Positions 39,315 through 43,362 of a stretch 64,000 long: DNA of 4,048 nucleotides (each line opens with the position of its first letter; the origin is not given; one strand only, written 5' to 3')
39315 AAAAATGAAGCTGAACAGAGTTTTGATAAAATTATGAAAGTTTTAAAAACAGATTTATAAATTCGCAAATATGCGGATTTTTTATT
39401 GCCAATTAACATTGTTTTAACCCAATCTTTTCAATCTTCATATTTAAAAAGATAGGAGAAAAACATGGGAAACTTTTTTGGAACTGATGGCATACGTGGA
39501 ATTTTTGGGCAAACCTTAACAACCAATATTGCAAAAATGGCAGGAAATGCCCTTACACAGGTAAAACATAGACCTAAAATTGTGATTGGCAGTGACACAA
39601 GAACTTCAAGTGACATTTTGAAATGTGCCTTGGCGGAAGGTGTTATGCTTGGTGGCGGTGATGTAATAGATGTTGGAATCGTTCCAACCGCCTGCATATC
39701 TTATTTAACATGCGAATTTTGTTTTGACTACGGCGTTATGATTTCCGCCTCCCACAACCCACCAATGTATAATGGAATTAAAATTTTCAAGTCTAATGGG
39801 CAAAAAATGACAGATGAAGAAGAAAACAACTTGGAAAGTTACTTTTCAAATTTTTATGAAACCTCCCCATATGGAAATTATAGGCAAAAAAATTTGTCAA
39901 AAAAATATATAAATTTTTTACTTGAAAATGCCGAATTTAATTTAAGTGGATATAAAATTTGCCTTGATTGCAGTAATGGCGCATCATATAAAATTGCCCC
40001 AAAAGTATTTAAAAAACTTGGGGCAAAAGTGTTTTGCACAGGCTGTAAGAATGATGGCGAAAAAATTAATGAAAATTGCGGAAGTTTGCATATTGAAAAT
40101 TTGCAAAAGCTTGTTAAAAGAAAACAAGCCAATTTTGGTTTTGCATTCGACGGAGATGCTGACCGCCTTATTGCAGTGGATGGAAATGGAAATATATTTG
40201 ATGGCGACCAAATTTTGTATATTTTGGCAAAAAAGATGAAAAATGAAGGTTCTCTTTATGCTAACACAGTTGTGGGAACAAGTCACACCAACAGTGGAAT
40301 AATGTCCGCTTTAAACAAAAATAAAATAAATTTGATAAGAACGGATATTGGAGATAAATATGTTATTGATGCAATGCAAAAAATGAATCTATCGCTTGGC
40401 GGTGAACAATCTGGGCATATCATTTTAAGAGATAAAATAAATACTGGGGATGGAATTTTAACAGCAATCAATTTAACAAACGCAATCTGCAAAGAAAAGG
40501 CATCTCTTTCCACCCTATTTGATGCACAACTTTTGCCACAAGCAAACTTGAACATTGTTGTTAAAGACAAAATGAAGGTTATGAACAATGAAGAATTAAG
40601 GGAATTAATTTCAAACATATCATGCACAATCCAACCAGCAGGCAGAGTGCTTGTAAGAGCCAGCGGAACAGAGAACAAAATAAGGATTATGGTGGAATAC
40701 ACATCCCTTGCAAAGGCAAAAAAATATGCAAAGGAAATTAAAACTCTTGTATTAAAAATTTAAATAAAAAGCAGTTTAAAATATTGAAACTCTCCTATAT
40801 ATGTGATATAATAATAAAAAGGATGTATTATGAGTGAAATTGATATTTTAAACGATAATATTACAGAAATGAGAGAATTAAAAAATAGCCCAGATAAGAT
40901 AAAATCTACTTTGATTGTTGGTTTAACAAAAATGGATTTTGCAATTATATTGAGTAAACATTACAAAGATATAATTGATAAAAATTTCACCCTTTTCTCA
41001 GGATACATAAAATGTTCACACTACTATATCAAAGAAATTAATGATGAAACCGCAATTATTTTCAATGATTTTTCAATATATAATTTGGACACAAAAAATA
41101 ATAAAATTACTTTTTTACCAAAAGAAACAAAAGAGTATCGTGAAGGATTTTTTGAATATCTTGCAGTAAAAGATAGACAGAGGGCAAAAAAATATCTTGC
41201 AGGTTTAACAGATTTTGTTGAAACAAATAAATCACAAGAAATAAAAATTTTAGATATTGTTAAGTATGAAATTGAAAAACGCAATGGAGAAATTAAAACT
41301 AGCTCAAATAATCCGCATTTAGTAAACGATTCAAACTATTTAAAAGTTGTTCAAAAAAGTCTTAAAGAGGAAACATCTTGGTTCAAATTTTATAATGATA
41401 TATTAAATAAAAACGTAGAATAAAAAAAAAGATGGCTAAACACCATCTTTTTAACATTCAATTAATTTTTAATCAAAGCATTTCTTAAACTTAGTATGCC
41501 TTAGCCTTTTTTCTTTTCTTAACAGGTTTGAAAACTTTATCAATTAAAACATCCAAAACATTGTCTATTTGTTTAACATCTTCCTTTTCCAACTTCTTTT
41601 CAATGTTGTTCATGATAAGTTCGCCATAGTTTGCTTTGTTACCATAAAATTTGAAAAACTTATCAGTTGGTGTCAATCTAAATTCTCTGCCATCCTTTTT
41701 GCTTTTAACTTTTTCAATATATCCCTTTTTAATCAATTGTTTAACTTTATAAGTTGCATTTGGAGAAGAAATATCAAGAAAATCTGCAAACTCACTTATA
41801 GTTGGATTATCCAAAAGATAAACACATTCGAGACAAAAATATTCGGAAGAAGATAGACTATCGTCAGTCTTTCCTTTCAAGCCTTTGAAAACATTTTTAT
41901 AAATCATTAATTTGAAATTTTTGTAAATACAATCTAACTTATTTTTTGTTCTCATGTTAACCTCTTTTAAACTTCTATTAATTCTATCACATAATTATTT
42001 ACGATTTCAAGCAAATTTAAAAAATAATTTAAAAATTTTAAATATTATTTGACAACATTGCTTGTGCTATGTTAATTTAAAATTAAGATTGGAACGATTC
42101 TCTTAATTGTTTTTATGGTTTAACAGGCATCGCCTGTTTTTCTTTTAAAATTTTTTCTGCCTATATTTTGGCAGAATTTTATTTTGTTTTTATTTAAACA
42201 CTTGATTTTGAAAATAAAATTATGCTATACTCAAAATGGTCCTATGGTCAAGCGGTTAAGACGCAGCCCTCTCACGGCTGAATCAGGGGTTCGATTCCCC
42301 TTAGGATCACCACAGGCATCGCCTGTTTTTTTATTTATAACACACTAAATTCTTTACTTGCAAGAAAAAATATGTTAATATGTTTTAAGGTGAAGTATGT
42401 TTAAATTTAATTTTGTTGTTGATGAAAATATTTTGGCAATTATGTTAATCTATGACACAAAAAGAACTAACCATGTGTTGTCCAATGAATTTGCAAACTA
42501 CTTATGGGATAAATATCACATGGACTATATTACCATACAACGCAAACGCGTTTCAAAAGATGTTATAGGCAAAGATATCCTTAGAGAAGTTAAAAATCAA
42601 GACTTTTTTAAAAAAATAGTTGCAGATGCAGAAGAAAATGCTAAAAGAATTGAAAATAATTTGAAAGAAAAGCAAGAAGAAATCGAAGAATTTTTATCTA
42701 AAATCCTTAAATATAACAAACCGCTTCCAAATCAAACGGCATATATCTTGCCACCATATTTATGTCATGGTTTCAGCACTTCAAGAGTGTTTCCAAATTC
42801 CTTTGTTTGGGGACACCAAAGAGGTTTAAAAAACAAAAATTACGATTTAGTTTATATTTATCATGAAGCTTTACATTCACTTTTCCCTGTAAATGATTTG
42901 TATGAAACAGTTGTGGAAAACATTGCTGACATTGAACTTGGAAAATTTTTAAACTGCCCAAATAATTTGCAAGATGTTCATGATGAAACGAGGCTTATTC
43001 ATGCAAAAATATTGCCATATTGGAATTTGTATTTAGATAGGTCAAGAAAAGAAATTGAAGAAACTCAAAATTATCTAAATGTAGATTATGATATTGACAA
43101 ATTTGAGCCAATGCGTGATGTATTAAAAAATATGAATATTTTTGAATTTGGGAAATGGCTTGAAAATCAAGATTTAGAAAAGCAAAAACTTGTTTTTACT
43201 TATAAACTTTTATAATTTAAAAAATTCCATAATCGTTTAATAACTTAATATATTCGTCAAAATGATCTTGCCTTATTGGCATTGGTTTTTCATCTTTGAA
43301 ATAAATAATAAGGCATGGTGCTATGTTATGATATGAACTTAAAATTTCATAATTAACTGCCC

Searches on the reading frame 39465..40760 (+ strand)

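Call 77: search_protein_families(library=pfam, proteins=[window:39465-40760:+], max_evalue=0.001)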
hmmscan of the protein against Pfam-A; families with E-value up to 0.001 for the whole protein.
window:39465-40760:+ (432 aa): 4 families
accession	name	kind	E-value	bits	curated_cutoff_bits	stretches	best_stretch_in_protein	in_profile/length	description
PF02878.22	PGM_PMM_I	-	7.7e-37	126.5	22.5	1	4-128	3-132/138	Phosphoglucomutase/phosphomannomutase, alpha/beta/alpha domain I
PF02880.22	PGM_PMM_III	-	3e-31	108.4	20.7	1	246-354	1-110/115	Phosphoglucomutase/phosphomannomutase, alpha/beta/alpha domain III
PF02879.22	PGM_PMM_II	-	4.1e-16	59.8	29.3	1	147-242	2-103/103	Phosphoglucomutase/phosphomannomutase, alpha/beta/alpha domain II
PF00408.26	PGM_PMM_IV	-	2.9e-13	50.1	23.1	1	362-426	2-66/68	Phosphoglucomutase/phosphomannomutase, C-terminal domain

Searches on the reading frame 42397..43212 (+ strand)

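Call 77: search_protein_families(library=pfam, proteins=[window:42397-43212:+], max_evalue=0.001)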
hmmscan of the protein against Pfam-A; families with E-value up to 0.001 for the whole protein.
window:42397-43212:+ (272 aa): 1 family
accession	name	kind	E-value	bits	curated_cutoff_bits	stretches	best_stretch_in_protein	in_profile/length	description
PF25826.1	DUF7952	-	0.00042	20.9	33.4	1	6-102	14-114/131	Domain of unknown function (DUF7952)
